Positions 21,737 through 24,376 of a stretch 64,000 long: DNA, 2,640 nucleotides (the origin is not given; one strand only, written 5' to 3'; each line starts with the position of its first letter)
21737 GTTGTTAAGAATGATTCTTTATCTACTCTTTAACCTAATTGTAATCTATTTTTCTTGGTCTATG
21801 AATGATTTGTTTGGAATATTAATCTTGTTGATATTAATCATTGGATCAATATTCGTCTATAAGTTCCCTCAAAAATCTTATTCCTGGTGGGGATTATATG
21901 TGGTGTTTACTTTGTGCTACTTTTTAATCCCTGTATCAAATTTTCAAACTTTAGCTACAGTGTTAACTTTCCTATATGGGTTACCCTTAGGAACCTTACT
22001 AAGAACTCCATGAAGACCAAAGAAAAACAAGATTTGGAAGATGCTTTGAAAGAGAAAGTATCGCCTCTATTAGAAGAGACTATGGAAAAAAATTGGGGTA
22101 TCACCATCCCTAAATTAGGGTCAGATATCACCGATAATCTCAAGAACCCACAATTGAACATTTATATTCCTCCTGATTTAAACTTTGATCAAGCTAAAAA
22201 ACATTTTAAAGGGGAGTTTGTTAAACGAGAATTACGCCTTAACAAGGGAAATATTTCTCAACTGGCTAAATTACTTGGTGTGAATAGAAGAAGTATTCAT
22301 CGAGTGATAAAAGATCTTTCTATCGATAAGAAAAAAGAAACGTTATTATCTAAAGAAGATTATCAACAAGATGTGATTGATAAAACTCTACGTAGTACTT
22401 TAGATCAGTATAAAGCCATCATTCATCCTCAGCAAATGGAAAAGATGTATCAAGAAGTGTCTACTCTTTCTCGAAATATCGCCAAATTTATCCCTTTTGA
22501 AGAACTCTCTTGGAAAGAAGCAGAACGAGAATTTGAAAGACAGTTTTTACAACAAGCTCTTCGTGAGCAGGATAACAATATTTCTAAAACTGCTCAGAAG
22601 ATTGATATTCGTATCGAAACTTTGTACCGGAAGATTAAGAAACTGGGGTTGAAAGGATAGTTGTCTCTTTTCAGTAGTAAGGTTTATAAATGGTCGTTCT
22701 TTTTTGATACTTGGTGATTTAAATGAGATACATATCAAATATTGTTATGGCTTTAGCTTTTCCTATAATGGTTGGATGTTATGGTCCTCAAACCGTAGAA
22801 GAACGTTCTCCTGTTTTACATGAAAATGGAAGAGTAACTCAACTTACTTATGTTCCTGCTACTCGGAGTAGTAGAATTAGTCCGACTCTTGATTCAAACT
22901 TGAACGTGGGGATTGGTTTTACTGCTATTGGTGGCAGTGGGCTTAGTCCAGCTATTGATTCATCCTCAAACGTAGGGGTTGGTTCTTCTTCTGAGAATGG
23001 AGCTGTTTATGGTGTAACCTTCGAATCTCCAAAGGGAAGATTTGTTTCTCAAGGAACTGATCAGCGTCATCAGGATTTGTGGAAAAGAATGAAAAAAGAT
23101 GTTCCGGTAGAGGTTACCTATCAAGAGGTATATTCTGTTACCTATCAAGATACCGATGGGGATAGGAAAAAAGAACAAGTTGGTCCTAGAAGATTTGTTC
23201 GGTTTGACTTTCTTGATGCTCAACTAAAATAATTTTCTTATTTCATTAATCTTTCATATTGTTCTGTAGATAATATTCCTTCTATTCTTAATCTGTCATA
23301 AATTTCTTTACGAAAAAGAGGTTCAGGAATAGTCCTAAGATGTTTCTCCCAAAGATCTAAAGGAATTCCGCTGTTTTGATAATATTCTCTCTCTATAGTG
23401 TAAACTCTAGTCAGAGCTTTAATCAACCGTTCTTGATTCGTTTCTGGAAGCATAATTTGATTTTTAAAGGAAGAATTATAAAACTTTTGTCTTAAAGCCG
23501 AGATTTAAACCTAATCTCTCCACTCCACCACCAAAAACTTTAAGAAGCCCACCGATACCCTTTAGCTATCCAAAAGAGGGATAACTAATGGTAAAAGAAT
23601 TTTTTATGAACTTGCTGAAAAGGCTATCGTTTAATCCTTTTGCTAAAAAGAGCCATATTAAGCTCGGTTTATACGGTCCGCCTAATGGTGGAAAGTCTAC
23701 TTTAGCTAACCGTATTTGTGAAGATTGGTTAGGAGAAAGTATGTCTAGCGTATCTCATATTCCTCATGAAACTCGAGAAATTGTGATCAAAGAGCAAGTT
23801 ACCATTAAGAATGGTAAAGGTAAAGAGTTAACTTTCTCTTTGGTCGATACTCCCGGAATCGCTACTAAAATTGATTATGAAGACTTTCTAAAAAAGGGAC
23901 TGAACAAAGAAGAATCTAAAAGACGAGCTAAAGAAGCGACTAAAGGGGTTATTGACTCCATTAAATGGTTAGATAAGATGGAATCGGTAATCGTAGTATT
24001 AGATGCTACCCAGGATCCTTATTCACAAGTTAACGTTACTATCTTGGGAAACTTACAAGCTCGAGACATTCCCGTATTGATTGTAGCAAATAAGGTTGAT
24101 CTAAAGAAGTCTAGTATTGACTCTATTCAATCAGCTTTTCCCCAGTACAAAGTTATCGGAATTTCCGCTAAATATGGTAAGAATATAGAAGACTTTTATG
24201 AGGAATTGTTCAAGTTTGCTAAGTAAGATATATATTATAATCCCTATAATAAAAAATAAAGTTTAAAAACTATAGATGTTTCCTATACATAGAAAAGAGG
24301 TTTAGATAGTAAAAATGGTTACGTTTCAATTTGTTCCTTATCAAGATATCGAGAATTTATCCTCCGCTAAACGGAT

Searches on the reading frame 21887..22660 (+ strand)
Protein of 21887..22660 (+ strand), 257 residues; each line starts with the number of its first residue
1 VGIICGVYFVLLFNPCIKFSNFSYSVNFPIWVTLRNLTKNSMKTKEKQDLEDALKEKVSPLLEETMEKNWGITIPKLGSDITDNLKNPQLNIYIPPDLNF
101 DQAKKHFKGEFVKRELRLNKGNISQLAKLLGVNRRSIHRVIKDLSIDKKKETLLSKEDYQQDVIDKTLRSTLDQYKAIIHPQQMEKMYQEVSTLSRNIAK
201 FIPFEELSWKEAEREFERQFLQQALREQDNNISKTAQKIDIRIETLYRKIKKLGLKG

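Call 24: search_protein_families(library=pfam, proteins=[window:21887-22660:+], max_evalue=0.001)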
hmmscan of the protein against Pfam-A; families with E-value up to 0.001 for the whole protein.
window:21887-22660:+ (257 aa): 5 families
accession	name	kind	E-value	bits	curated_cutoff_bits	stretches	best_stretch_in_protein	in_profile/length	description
PF02954.25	HTH_8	-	4.2e-18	65.2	22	2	214-253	3-42/42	Bacterial regulatory protein, Fis family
PF05043.19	Mga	-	2.3e-05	25.3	21.1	1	217-253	18-54/87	Mga helix-turn-helix domain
PF08279.18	HTH_11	-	6.3e-05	23.2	25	1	116-145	9-40/55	HTH domain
PF13551.12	HTH_29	-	0.00036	21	28.1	0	119-143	9-35/64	Winged helix-turn helix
PF13518.12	HTH_28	-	0.00036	21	25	0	118-143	10-35/52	Helix-turn-helix domain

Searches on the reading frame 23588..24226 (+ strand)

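Call 24: search_protein_families(library=pfam, proteins=[window:23588-24226:+], max_evalue=0.001)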
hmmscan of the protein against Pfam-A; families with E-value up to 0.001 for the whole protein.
window:23588-24226:+ (212 aa): 8 families
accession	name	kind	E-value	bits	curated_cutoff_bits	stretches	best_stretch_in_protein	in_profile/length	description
PF01926.29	MMR_HSR1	-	3.1e-15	56.7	21.9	1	26-169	2-113/113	50S ribosome-binding GTPase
PF00009.33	GTP_EFTU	-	2e-10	41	26.5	1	127-210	89-185/188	Elongation factor Tu GTP binding domain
PF02421.24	FeoB_N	-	2.3e-05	24.4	27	1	25-205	2-154/156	Ferrous iron transport protein B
PF00735.24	Septin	-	3.3e-05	23.7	26.2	1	26-99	7-80/280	Septin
PF16897.10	MMR_HSR1_Xtn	-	5.1e-05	23.7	35.2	1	160-209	55-102/106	C-terminal region of MMR_HSR1 domain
PF03193.22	RsgA_GTPase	-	0.0001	22.6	30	0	132-207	24-104/174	RsgA GTPase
PF00071.28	Ras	-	0.00039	20.5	21.6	0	133-209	74-158/162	Ras family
PF08477.19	Roc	-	0.00054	20.6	27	0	25-90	1-65/119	Ras of Complex, Roc, domain of DAPkinase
